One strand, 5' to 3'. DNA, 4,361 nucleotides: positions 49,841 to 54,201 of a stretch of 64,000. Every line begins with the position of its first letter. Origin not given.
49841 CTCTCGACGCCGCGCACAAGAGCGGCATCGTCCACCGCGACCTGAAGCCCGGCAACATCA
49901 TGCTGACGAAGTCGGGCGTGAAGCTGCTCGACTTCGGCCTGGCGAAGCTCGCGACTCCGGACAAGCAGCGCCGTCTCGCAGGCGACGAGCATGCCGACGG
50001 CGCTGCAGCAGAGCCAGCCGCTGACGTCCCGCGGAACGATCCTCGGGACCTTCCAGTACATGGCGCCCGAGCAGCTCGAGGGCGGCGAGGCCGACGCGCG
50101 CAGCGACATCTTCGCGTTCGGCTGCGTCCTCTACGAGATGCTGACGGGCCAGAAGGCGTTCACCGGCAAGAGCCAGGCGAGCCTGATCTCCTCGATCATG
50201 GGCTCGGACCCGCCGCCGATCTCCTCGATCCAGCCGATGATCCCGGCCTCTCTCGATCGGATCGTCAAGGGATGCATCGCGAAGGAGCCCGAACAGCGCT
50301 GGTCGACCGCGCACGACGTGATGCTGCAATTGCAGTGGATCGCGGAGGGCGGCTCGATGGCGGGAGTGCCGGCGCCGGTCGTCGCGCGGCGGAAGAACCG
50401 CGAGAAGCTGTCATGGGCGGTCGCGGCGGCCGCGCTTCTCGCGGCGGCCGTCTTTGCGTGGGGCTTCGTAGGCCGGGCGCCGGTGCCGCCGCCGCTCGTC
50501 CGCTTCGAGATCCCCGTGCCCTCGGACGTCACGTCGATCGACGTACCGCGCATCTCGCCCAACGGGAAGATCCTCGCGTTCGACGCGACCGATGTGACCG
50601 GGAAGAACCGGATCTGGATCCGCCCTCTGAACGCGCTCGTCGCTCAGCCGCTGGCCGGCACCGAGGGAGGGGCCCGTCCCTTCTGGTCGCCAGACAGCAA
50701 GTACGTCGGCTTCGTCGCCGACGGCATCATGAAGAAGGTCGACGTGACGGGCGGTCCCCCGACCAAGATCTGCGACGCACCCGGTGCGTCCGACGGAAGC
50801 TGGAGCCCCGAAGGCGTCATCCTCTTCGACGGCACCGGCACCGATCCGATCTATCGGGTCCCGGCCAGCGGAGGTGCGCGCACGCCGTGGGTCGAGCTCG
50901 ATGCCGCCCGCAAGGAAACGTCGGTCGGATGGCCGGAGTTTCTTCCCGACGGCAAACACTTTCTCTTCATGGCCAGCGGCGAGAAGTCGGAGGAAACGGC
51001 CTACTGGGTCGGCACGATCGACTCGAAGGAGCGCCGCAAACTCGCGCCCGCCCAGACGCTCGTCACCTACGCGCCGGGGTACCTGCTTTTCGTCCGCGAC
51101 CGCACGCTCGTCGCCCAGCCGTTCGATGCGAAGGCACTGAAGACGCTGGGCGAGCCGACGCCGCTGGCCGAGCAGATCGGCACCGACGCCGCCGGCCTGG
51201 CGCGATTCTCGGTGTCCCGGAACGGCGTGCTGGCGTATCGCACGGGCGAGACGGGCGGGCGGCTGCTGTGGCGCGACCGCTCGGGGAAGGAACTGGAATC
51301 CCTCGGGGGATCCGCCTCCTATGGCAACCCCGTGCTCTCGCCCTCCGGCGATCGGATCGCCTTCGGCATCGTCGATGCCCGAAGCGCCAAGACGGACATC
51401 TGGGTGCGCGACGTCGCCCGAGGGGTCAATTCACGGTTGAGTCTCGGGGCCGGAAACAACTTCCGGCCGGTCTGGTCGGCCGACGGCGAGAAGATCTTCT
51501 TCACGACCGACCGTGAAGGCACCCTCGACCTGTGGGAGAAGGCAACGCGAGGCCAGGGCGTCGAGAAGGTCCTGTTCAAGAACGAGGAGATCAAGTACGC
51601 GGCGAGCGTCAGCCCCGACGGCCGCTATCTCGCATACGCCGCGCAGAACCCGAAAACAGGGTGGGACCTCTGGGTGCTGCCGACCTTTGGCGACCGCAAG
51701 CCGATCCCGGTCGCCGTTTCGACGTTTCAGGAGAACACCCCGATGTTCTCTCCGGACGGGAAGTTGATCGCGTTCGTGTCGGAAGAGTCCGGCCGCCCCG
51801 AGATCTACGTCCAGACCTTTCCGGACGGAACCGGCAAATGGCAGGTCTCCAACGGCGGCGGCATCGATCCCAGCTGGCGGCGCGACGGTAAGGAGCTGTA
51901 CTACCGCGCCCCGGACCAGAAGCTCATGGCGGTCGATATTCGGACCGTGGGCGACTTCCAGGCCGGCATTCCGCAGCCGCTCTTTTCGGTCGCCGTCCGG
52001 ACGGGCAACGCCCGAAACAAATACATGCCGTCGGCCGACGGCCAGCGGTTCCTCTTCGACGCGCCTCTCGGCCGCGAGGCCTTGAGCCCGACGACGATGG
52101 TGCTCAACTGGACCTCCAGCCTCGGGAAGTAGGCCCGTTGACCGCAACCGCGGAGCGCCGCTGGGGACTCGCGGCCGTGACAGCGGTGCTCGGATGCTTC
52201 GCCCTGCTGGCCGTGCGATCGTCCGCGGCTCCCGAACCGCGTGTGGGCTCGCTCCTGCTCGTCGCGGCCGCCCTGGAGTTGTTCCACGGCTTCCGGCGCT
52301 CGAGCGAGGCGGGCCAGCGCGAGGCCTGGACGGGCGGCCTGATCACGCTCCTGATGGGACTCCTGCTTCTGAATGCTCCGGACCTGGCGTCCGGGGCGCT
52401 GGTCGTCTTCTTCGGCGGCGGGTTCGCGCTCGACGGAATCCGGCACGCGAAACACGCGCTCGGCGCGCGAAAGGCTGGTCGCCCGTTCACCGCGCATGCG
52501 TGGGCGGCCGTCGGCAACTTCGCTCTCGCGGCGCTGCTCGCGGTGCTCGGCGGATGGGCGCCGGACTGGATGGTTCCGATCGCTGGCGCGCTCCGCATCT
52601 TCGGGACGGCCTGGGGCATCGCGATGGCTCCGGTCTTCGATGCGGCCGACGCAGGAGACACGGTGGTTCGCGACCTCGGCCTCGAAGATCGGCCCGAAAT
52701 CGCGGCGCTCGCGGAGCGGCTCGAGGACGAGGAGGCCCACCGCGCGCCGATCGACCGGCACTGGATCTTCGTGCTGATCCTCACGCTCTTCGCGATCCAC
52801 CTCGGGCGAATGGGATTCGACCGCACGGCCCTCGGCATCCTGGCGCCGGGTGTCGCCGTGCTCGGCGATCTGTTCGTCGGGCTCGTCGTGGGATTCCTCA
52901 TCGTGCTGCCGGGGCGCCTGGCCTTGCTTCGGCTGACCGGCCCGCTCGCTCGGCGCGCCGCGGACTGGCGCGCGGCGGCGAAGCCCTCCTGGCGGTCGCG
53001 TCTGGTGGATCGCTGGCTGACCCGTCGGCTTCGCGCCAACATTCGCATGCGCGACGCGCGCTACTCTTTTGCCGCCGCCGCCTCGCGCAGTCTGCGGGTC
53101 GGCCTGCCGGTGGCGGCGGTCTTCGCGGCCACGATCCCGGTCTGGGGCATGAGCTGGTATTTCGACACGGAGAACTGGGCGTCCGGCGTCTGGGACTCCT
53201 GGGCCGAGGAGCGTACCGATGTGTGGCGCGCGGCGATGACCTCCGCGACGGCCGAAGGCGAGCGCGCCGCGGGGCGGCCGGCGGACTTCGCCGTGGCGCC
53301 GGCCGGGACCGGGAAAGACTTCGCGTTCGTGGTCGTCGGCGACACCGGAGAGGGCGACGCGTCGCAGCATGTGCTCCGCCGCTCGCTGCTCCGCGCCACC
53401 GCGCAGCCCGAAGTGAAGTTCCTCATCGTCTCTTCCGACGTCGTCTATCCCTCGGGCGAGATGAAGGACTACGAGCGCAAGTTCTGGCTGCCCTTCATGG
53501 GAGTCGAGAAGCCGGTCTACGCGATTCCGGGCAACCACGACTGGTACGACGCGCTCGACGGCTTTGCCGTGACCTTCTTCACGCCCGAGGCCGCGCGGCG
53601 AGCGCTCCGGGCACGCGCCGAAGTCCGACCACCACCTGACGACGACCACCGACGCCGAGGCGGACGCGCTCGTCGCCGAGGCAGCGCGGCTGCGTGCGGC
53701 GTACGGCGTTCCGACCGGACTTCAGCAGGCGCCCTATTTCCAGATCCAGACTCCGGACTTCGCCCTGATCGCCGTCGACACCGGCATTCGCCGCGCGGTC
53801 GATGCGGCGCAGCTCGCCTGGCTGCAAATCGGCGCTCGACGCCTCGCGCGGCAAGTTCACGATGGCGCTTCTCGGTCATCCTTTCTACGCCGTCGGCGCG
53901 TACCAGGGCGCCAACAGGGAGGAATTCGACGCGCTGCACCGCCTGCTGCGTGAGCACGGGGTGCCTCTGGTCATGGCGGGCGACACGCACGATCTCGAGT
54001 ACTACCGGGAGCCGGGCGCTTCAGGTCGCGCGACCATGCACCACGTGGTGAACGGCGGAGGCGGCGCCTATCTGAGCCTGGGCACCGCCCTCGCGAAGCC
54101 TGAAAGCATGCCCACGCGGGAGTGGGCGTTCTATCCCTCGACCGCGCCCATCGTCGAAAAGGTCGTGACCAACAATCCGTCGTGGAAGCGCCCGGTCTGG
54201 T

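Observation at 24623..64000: Array of 12 co-oriented receptor-like Ser/Thr kinase - beta-propeller genes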

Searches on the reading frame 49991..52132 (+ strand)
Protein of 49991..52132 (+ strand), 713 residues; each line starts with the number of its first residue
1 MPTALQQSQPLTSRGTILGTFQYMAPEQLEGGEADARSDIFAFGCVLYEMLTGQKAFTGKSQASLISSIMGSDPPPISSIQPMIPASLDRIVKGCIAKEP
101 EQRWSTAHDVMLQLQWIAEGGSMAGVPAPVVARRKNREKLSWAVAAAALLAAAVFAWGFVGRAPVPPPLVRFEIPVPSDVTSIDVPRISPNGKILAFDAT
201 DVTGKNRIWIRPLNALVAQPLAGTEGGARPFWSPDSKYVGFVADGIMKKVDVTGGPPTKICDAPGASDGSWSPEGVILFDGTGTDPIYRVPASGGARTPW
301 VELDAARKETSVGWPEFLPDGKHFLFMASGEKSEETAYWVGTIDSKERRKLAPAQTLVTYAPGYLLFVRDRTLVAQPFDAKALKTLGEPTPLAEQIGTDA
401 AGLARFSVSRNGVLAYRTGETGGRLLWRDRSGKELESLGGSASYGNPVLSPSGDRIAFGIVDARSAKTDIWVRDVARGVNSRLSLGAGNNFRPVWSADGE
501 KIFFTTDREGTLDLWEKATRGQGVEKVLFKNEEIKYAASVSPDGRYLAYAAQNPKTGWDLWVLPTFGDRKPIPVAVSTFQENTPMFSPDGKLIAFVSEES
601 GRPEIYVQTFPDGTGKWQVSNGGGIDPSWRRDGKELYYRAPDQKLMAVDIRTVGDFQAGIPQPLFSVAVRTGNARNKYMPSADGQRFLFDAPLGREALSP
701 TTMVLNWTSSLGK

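Call 14: search_protein_families(library=pfam, proteins=[window:49991-52132:+], max_evalue=0.01)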
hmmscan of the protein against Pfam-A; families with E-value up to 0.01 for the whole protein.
window:49991-52132:+ (713 aa): 7 families
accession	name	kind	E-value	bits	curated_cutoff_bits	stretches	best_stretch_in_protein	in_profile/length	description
PF07676.18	PD40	-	5.6e-33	112.6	20.9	3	581-607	11-38/38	WD40-like Beta Propeller Repeat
PF00069.31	Pkinase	-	9e-14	51.9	31.7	1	14-108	154-256/263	Protein kinase domain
PF07714.23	PK_Tyr_Ser-Thr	-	3.2e-10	40.2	23.1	1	12-105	159-250/258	Protein tyrosine and serine/threonine kinase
PF25174.1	Beta-prop_THOC3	-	3.8e-08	33.1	305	1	426-600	73-235/272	THOC3 beta-propeller domain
PF02897.21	Peptidase_S9_N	-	1.9e-06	27.3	24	0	447-570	129-266/414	Prolyl oligopeptidase, N-terminal beta-propeller domain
PF00930.27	DPPIV_N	-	0.0046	16.2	22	0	526-553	92-121/354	Dipeptidyl peptidase IV (DPP IV) N-terminal region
PF25460.1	Beta-prop_Aladin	-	0.005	16.5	171.1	0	461-555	126-217/340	Aladin seven-bladed propeller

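Call 86: search_protein_families(library=padloc, proteins=[window:49991-52129:+], max_evalue=0.00001)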
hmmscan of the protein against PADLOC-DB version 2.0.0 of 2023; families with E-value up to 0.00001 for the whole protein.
window:49991-52129:+ (713 aa): 23 families
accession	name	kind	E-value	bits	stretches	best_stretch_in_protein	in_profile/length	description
PDLC04042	PD-T4-6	-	4.1e-34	116.6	1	8-121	163-276/292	-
PDLC04061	PD-T4-6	-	1.7e-33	114.9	1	8-120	174-286/510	-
PDLC04053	PD-T4-6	-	9.1e-32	108.7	1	7-149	162-303/311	-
PDLC04043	PD-T4-6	-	4.6e-31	106.4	1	8-155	167-320/452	-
PDLC04039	PD-T4-6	-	1e-28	98.5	1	7-184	165-336/458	-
PDLC04052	PD-T4-6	-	1.6e-28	98.2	1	7-123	166-282/496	-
PDLC04041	PD-T4-6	-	1.8e-27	94.7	1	5-129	182-305/443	-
PDLC04054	PD-T4-6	-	7.3e-27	92.7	1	4-138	160-293/347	-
PDLC04047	PD-T4-6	-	1e-26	91.8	1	6-118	161-273/327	-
PDLC04060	PD-T4-6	-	3.1e-25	87.1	1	7-120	159-272/486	-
PDLC04040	PD-T4-6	-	5.2e-25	86.2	1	7-122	155-270/547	-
PDLC04064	PD-T4-6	-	1.5e-23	81.4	1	10-150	173-313/369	-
PDLC04057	PD-T4-6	-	2.8e-23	80.6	1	7-116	160-269/443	-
PDLC01088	C3a189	-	4.1e-22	76.5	1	5-153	156-279/840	kinase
PDLC04138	mad6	-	5.9e-21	73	1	18-119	217-315/659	mads_6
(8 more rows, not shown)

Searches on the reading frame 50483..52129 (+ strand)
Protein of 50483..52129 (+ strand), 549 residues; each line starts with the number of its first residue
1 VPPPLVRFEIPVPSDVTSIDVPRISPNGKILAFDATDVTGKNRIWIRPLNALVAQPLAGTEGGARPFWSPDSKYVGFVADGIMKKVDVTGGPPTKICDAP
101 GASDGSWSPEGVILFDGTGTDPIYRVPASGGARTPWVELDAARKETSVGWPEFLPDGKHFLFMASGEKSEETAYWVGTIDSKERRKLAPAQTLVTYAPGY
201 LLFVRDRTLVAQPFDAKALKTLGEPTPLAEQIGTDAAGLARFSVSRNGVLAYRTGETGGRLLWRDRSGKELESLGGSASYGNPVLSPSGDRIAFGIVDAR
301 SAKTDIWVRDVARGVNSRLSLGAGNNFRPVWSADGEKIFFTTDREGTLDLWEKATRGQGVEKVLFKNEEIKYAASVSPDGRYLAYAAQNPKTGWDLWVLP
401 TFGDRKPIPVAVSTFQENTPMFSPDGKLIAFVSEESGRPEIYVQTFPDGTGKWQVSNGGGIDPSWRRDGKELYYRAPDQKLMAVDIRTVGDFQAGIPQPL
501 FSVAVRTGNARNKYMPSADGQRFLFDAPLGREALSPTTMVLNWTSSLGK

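Call 65: predict_structure(alignment_id=A3)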
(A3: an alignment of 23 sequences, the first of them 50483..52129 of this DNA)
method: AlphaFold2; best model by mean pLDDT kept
length: 549 residues; sequences in the alignment: 23
mean_pLDDT: 89.5   pTM: 0.78
mean pLDDT of the five models: 89.5, 88.8, 88.3, 88.2, 88.2
residues with pLDDT >= 90: 359; 70-90: 166; 50-70: 19; < 50: 5
segments of 3 or more residues with pLDDT < 50: 507-511
pLDDT, mean of each block of 10 residues (from residue 1): 86 88 95 88 93 93 91 94 94 93 89 85 94 93 87 94 84 92 90 90 91 94 92 78 92 82 92 85 92 84 86 91 86 95 89 85 90 95 92 90 92 89 96 93 93 93 94 91 91 95 60 81 86 88 81
secondary structure, 60 per line:
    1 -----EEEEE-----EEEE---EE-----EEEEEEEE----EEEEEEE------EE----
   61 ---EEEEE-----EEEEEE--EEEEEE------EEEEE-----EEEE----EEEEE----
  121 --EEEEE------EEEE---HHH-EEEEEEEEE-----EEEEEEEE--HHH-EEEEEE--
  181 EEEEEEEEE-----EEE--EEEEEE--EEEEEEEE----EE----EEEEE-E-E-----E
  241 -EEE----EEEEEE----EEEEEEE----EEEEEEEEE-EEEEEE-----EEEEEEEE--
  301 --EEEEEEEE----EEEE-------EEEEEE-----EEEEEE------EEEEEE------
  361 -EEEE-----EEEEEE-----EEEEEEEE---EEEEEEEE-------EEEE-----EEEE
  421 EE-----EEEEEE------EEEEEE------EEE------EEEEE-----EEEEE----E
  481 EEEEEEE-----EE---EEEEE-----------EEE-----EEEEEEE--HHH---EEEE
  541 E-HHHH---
elements in order: E6-10 E16-19 E30-37 E42-48 E64-68 E74-79 E82-87 E94-98 E104-107 E112-116 E123-127 E134-137 E145-153 E159-166 E173-178 E181-189 E195-197 E200-205 E208-215 E226-230 E242-244 E249-254 E259-265 E270-278 E280-285 E291-298 E303-310 E315-318 E326-331 E337-342 E349-354 E362-365 E371-376 E382-389 E393-400 E408-411 E417-422 E428-433 E440-445 E452-454 E461-465 E471-475 E480-487 E498-502 E514-516 E522-528 E537-541 H543-546

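Call 67: search_solved_structures(query=A3, max_evalue=0.01)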
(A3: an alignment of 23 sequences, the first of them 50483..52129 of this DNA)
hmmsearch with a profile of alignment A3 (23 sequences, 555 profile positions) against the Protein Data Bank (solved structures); distinct sequences matched with E-value up to 0.01: 68 (the best 60 are shown).
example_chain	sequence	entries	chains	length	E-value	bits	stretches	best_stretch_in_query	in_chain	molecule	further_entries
6pnv_A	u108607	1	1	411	1.7e-29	106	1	282-441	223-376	Tol-Pal system protein TolB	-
1crz_A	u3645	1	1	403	3e-29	105.2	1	280-441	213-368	TOLB PROTEIN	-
2w8b_B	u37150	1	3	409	3.2e-29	105.1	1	280-441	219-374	PROTEIN TOLB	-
2hqs_A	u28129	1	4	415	3.3e-29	105.1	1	282-441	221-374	Protein tolB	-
3iax_A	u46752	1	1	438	4e-29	104.8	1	282-441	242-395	Protein tolB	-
1c5k_A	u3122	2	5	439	4e-29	104.8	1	282-441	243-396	PROTEIN (TOLB PROTEIN) | PROTEIN TOLB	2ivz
4jml_A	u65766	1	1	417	4.1e-29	104.8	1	280-441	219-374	Protein TolB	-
2w8b_A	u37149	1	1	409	4.6e-29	104.6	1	280-441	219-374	PROTEIN TOLB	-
7nst_E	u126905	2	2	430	4.7e-29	104.6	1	280-441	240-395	Tol-Pal system protein TolB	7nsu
4r40_A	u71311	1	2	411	8e-28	100.5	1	283-440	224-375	Protein TolB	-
4pwz_A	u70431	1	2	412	8.1e-28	100.5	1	283-440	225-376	Protein TolB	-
7mx5_A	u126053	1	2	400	7.2e-24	87.5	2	308-442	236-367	Tol-Pal system protein TolB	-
8wt1_A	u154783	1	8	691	3.9e-21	78.4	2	285-392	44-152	S9 family peptidase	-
7bid_A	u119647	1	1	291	2.7e-20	75.7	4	264-396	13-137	v31WRAP-T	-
2ojh_A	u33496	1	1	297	1.6e-19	73.1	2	289-438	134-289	Uncharacterized protein Atu1656/AGR_C_3050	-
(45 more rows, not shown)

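Call 68: search_protein_families(library=ncbifam, proteins=[window:50483-52129:+], max_evalue=0.001)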
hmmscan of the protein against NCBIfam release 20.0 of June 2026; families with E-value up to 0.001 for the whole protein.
window:50483-52129:+ (549 aa): 5 families
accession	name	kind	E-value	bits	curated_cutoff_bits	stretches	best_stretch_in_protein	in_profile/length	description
TIGR02800.1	propeller_TolB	equivalog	1e-30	107.1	343.15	2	281-389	238-343/418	Tol-Pal system beta propeller repeat protein TolB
NF033523.0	lasso_peptidase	equivalog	4.5e-15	55.4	400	1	309-389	73-152/638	Atxe2 family lasso peptide isopeptidase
NF002183.0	PRK01029.1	equivalog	1.7e-14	53.7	405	2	417-474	283-343/429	Tol-Pal system protein TolB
NF053518.1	DipepPtdsDpp5Prph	equivalog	5.7e-10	38.3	900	1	278-388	12-125/655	dipeptidyl-peptidase Dpp5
NF003124.0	PRK04043.1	equivalog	4.2e-07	29.1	428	1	299-434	252-387/419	Tol-Pal system protein TolB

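Call 69: fold_search(model_id=the predicted structure, library=pdb)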
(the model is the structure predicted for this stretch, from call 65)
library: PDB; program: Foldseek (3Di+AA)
matches with E <= 10: 1913; with E <= 0.001: 1700
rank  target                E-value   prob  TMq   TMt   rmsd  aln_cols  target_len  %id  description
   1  2ymu_A                8.2e-16  1.00  0.34  0.32  17.2       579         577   16  Structure of a highly repetitive propeller structure (released 2012-10-17)
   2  7mq8_LO               1.5e-15  1.00  0.27  0.19  20.0       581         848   12  Cryo-EM structure of the human SSU processome, state pre-A1 (released 2021-09-22)
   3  9n6z_LO               9.2e-15  1.00  0.27  0.20  21.6       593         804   12  SSU processome maturation and disassembly, State D (released 2025-11-05)
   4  9n73_LO               1.8e-14  1.00  0.28  0.20  21.4       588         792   11  SSU processome maturation and disassembly, State G (released 2025-10-29)
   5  9i3v_B                1.8e-14  1.00  0.34  0.06  19.0       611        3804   11  Cryo-EM structure of the human LRP2 ectodomain (released 2026-02-04)
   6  5i2t                  2.1e-14  1.00  0.30  0.28  18.2       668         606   12  Domain characterization of the WD protein Pwp2 and their relevance in ribosome biogenesis (released 2017-06-21)
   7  1k32_A                2.2e-14  1.00  0.32  0.19  20.5       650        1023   12  Crystal structure of the tricorn protease (released 2001-12-05)
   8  8jxb_B                2.2e-14  1.00  0.33  0.17  19.5       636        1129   10  Cryo-EM structure of rat megalin wingAc (released 2024-06-19)
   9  6h16_A                2.4e-14  1.00  0.33  0.30  21.2       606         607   10  Structure of LRP6 P3E3P4E4 in complex with VHH L-P2-D07 (released 2019-01-30)
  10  8wt1_D                2.9e-14  1.00  0.31  0.26  20.2       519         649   16  Crystal structure of S9 carboxypeptidase from Geobacillus sterothermophilus (released 2024-03-13)
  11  1nr0                  3.4e-14  1.00  0.34  0.31  15.1       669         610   12  Two Seven-Bladed Beta-Propeller Domains Revealed By The Structure Of A C. elegans Homologue Of Yeast Actin Interacting P (released 2003-07-01)
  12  7mq8_LR               3.5e-14  1.00  0.31  0.23  17.9       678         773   12  Cryo-EM structure of the human SSU processome, state pre-A1 (released 2021-09-22)
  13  1c5k                  3.7e-14  1.00  0.30  0.41  16.4       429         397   13  THE STRUCTURE OF TOLB, AN ESSENTIAL COMPONENT OF THE TOL-DEPENDENT TRANSLOCATION SYSTEM AND ITS INTERACTIONS WITH THE TR (released 2000-12-06)
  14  4r40_A                4.6e-14  1.00  0.36  0.48  20.8       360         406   17  Crystal Structure of TolB/Pal complex from Yersinia pestis. (released 2014-09-03)
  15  7mqa_LO               5.3e-14  1.00  0.26  0.19  20.4       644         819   14  Cryo-EM structure of the human SSU processome, state post-A1 (released 2021-09-22)
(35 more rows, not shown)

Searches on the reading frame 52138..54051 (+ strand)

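Call 14: search_protein_families(library=pfam, proteins=[window:52138-54051:+], max_evalue=0.01)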
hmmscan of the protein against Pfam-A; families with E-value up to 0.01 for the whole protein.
window:52138-54051:+ (637 aa): 2 families
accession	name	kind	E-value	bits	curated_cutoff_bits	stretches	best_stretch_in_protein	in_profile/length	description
PF00149.33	Metallophos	-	4.7e-05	24.4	21.5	1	397-475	3-78/191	Calcineurin-like phosphoesterase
PF03729.18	DUF308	-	0.00013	22.6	25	1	67-134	3-71/73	Short repeat of unknown function (DUF308)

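Call 86: search_protein_families(library=padloc, proteins=[window:52138-54051:+], max_evalue=0.00001)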
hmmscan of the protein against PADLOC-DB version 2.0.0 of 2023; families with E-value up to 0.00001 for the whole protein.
window:52138-54051:+ (637 aa): 0 families
